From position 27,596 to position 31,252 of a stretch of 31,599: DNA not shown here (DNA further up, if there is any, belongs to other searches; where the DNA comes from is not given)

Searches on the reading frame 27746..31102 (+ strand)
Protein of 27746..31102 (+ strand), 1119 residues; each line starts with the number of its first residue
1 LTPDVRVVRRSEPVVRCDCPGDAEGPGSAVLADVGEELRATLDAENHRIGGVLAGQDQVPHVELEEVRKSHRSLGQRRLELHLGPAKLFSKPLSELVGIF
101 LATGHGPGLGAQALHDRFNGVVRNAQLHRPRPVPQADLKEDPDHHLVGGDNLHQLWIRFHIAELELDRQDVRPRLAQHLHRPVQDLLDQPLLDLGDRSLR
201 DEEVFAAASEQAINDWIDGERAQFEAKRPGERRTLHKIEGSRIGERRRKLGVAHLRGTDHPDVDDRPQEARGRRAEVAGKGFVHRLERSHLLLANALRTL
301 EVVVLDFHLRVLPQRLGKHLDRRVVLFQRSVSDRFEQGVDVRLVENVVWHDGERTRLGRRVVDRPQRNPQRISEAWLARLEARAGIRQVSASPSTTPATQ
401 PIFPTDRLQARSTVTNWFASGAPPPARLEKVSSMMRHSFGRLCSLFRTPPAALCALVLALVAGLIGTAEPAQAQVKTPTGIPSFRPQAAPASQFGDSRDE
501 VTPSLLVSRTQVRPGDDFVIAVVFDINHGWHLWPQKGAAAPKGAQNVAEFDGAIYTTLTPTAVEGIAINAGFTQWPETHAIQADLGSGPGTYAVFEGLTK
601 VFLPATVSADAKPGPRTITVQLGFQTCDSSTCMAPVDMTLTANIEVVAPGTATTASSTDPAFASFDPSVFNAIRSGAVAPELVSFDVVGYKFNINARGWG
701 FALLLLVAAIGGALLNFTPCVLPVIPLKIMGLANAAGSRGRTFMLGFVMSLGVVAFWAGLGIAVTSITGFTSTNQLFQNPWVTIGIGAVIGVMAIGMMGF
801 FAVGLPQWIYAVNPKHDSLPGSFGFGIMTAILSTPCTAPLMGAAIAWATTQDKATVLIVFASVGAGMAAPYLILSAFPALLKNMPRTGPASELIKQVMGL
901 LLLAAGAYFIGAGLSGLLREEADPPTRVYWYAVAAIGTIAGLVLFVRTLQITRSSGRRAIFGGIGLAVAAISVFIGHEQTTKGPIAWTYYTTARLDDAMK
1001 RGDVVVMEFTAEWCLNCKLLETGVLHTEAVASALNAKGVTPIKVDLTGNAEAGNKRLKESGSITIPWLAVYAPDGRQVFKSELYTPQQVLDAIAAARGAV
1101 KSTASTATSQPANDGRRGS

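Call 14: search_protein_families(library=pfam, proteins=[window:27746-31102:+], max_evalue=0.001)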
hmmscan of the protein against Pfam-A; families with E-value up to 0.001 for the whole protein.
window:27746-31102:+ (1119 aa): 4 families
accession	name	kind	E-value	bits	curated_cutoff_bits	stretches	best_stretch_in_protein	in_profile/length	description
PF02683.22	DsbD_TM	-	1.7e-23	83.5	27.1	1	704-910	4-215/219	Cytochrome C biogenesis protein transmembrane domain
PF03190.21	Thioredox_DsbH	-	2.8e-05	24.6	27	1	979-1046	14-80/163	Protein of unknown function, DUF255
PF13899.12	Thioredoxin_7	-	4.7e-05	23.9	27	1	987-1073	2-83/83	Thioredoxin-like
PF00085.26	Thioredoxin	-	0.0004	20.8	23.5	1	996-1055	11-67/103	Thioredoxin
